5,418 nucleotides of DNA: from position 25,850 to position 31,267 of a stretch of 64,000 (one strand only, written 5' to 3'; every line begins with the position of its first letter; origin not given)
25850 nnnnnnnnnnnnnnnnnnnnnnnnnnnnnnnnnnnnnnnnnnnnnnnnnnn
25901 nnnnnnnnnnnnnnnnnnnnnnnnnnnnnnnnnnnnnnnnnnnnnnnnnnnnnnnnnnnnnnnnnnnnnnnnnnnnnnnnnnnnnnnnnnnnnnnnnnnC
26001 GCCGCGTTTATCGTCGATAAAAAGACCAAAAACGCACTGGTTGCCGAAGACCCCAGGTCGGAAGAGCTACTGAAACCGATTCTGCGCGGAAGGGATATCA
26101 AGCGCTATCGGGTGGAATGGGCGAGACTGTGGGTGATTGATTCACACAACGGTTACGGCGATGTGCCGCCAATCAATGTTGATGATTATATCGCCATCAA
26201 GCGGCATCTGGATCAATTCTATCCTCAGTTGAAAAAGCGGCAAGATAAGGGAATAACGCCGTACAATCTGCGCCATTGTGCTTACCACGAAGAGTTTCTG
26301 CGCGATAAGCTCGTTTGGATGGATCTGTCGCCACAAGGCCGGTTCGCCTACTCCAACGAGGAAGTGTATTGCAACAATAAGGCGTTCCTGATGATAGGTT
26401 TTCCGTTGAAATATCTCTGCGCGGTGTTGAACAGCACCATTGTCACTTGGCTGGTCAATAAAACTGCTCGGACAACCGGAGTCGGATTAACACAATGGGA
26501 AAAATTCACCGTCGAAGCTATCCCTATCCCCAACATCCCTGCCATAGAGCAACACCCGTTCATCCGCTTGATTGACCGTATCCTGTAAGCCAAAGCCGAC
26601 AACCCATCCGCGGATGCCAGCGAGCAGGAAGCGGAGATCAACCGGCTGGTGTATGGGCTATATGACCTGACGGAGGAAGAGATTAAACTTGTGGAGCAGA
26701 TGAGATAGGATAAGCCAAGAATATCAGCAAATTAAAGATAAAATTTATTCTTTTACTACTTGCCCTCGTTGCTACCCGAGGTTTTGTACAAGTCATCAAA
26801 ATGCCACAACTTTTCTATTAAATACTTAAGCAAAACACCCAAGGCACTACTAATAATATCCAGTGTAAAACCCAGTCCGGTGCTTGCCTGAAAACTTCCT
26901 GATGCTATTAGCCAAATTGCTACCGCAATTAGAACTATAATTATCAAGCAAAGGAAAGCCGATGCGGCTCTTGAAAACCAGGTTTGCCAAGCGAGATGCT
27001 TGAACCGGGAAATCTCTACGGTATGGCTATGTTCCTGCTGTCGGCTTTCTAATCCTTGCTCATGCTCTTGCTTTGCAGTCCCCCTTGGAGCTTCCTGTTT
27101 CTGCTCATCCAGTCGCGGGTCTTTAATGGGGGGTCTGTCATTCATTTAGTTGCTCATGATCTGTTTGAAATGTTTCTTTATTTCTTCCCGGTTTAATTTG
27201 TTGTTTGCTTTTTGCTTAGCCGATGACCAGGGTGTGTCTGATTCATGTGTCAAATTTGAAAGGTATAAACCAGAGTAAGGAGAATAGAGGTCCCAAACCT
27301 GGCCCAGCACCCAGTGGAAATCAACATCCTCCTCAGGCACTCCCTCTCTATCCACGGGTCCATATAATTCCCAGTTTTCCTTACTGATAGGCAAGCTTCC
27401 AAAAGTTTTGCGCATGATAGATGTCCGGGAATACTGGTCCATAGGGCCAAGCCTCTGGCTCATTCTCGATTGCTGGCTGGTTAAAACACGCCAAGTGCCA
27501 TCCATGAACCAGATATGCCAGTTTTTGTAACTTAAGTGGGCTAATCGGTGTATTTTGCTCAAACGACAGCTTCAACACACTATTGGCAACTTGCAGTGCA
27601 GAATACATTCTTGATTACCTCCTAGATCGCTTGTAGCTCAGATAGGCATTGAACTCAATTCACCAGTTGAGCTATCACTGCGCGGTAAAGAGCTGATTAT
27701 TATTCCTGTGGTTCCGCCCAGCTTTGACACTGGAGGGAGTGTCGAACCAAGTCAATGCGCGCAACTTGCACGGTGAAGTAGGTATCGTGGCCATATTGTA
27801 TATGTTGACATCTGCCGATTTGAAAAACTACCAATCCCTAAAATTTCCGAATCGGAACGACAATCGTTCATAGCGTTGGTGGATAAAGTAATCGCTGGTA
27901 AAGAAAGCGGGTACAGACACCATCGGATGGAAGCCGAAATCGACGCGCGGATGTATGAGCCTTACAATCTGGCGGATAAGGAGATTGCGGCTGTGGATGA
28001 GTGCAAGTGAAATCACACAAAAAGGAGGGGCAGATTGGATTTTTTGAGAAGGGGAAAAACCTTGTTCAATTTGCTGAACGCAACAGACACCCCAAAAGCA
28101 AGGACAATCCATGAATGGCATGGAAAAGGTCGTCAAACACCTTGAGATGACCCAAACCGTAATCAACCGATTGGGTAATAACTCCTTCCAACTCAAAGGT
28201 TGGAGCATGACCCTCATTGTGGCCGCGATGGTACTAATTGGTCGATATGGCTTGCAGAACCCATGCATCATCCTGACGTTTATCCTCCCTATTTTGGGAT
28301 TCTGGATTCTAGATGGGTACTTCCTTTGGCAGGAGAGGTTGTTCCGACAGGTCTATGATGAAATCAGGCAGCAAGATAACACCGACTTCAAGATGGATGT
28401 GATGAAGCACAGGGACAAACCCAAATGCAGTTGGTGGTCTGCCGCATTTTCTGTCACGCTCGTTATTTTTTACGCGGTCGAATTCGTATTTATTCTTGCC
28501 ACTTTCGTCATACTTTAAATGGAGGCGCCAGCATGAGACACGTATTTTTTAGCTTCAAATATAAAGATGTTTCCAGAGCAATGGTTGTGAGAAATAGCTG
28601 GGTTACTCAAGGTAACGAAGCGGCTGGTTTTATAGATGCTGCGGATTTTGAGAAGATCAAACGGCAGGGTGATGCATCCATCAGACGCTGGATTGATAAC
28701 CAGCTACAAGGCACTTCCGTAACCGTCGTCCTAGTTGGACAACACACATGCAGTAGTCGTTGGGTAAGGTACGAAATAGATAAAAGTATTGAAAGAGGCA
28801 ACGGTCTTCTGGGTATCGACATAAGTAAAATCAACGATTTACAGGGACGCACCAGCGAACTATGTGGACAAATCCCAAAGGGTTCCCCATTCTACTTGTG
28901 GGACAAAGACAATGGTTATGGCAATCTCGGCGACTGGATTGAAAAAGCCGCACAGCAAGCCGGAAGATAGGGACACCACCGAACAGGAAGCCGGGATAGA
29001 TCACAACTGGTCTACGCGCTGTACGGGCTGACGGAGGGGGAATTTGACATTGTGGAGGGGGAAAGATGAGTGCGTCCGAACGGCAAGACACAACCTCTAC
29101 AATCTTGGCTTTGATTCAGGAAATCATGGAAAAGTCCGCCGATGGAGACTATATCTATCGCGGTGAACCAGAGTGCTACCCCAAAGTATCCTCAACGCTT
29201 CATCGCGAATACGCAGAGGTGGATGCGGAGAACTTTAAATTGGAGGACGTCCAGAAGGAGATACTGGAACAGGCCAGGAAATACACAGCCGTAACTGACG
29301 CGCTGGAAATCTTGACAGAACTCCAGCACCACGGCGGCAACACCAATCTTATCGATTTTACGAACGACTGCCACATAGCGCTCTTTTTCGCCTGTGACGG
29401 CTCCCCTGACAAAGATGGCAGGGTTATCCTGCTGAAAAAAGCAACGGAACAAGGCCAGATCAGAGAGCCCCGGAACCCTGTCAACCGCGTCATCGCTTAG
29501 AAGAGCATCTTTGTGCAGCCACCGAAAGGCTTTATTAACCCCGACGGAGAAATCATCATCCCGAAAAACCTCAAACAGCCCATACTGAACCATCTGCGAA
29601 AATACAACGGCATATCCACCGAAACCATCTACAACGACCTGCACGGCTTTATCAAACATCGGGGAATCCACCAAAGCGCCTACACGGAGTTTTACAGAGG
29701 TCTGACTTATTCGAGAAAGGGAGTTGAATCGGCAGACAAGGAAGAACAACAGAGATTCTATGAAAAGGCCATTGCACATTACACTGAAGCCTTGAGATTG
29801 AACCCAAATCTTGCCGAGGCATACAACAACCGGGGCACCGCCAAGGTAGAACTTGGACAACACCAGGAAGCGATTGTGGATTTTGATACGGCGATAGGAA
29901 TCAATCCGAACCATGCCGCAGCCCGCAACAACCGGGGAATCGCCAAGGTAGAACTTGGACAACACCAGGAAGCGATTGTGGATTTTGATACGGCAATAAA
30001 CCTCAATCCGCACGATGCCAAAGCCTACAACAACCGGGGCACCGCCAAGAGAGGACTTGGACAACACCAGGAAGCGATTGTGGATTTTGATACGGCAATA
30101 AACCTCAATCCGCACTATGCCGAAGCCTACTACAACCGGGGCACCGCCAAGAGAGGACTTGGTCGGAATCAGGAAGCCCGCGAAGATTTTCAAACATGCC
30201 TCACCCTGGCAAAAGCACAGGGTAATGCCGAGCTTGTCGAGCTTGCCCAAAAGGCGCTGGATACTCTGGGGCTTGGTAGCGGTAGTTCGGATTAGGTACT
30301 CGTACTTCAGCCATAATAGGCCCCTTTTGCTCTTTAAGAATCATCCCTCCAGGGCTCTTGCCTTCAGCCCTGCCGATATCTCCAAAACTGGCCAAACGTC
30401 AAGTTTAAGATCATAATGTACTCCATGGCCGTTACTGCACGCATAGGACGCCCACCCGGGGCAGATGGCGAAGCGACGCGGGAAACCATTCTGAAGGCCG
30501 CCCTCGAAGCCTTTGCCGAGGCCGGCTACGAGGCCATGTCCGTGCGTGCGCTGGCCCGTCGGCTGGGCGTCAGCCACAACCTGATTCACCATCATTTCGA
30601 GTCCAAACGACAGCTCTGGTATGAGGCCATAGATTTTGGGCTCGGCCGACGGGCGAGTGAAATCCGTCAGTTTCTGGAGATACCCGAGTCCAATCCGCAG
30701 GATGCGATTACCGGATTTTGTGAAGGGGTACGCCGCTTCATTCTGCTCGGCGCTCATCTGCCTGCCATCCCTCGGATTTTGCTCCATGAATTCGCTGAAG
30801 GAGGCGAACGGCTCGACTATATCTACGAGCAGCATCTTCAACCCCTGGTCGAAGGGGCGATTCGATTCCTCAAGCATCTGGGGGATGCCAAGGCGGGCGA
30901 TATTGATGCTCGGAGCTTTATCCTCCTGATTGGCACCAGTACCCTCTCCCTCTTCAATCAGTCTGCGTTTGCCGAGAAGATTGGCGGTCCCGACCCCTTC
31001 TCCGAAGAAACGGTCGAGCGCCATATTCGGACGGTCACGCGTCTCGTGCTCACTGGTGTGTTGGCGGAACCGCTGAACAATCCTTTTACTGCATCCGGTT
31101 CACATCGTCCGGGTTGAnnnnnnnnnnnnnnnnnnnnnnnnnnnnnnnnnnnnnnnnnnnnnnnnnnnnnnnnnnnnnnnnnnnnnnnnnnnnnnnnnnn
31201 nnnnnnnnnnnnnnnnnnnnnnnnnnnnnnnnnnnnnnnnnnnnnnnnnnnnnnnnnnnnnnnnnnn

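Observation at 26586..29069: Three decaying copies of the methyltransferase C-terminal tail arranged in tandem with different cargo between them: a cassette-insertion or recombination hotspot at the MTase 3-prime end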

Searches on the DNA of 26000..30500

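Call 37: search_rna_families(source=window, start=26000, end=30500, threshold=evalue, max_evalue=1)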
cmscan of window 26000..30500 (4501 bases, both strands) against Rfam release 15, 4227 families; matches with E-value up to 1: 0.
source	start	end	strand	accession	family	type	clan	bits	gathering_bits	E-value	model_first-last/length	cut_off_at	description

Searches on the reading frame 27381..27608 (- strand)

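Call 10: search_protein_families(library=pfam, proteins=[window:27381-27608:-], max_evalue=0.01)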
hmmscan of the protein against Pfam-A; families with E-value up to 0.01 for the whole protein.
window:27381-27608:- (75 aa): 1 family
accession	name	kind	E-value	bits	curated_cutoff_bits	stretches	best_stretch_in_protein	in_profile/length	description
PF13274.11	SocA_Panacea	-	8.8e-10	39.9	25.7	1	27-66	1-40/113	Antitoxin SocA-like, Panacea domain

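Call 11: search_protein_families(library=padloc, proteins=[window:27381-27608:-], max_evalue=0.01)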
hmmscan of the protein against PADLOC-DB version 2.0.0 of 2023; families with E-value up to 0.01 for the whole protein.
window:27381-27608:- (75 aa): 0 families

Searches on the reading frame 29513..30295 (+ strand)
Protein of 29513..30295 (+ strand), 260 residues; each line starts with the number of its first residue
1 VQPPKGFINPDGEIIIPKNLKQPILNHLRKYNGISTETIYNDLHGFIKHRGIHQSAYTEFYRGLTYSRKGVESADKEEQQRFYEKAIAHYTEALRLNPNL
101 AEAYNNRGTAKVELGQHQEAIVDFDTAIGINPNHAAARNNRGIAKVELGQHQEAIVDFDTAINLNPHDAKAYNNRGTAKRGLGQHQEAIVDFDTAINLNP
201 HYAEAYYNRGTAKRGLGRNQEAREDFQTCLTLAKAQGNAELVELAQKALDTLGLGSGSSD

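Call 10: search_protein_families(library=pfam, proteins=[window:29513-30295:+], max_evalue=0.01)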
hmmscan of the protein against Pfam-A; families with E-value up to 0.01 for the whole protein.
window:29513-30295:+ (260 aa): 17 families
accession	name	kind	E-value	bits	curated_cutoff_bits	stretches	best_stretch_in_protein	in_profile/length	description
PF00515.34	TPR_1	-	3.7e-41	137.7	27.8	5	169-202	1-34/34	Tetratricopeptide repeat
PF13414.12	TPR_11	-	3.9e-32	110.1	26.8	4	83-115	10-42/42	TPR repeat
PF07719.23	TPR_2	-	2.9e-31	105.4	27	5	169-202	1-34/34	Tetratricopeptide repeat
PF13181.12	TPR_8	-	1.2e-30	103.4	25.7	3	101-134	1-34/34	Tetratricopeptide repeat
PF13431.12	TPR_17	-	2.2e-26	90.3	24.4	4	89-121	1-33/34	Tetratricopeptide repeat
PF13424.12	TPR_12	-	7.2e-25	87.4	30.1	5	169-234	3-76/77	Tetratricopeptide repeat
PF13371.12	TPR_9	-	2.1e-22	79.4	35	4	130-171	24-65/73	Tetratricopeptide repeat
PF13432.12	TPR_16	-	3.1e-21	75.9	32.7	4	77-134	7-64/65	Tetratricopeptide repeat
PF14559.12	TPR_19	-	2.8e-11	44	25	2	113-170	3-60/68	Tetratricopeptide repeat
PF13428.12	TPR_14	-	4.4e-11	42.7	23.5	0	77-108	11-42/44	Tetratricopeptide repeat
PF13374.12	TPR_10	-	1.1e-09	38.4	27.5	0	203-234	2-33/42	Tetratricopeptide repeat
PF13174.12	TPR_6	-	1.5e-09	38.3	26.3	0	204-230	1-27/33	Tetratricopeptide repeat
PF03704.23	BTAD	-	7.6e-08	33.3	22.1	0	91-160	52-121/146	Bacterial transcriptional activator domain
PF01239.28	PPTA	-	0.00029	20.8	29.5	0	83-108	1-26/32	Protein prenyltransferase alpha subunit repeat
PF21545.3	T7SS_EccA1_N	-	0.00066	19.5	27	0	135-201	168-237/272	T7SS, ESX-1 secretion system protein EccA1, N-terminal domain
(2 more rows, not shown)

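Call 11: search_protein_families(library=padloc, proteins=[window:29513-30295:+], max_evalue=0.01)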
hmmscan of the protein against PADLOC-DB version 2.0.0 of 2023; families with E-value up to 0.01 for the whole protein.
window:29513-30295:+ (260 aa): 4 families
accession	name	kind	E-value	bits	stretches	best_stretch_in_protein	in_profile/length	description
PDLC02907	TPR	-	9.6e-06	22.4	1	154-215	603-660/864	-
PDLC04931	PDC-S15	-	0.0001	20.2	1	14-49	233-267/282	-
PDLC04938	PDC-S15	-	0.00094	16.7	1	13-49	230-265/276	-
PDLC04937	PDC-S15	-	0.0094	13.6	0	14-52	209-246/254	-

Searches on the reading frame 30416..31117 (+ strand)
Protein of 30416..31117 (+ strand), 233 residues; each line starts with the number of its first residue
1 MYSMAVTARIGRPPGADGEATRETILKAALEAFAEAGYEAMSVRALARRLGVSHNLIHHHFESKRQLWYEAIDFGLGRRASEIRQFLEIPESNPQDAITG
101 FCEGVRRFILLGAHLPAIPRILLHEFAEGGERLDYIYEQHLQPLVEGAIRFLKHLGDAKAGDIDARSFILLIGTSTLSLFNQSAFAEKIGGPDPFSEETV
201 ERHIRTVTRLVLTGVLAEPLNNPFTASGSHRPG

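Call 60: search_protein_families(library=pfam, proteins=[window:30416-31117:+], max_evalue=0.001)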
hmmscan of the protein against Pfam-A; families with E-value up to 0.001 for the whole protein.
window:30416-31117:+ (233 aa): 2 families
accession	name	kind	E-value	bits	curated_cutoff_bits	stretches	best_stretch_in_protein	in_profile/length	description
PF00440.29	TetR_N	-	1.2e-15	57.5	24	1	25-67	1-43/47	Bacterial regulatory proteins, tetR family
PF08362.16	TetR_C_3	-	0.00014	22.3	25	1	92-217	19-142/143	YcdC-like protein, C-terminal region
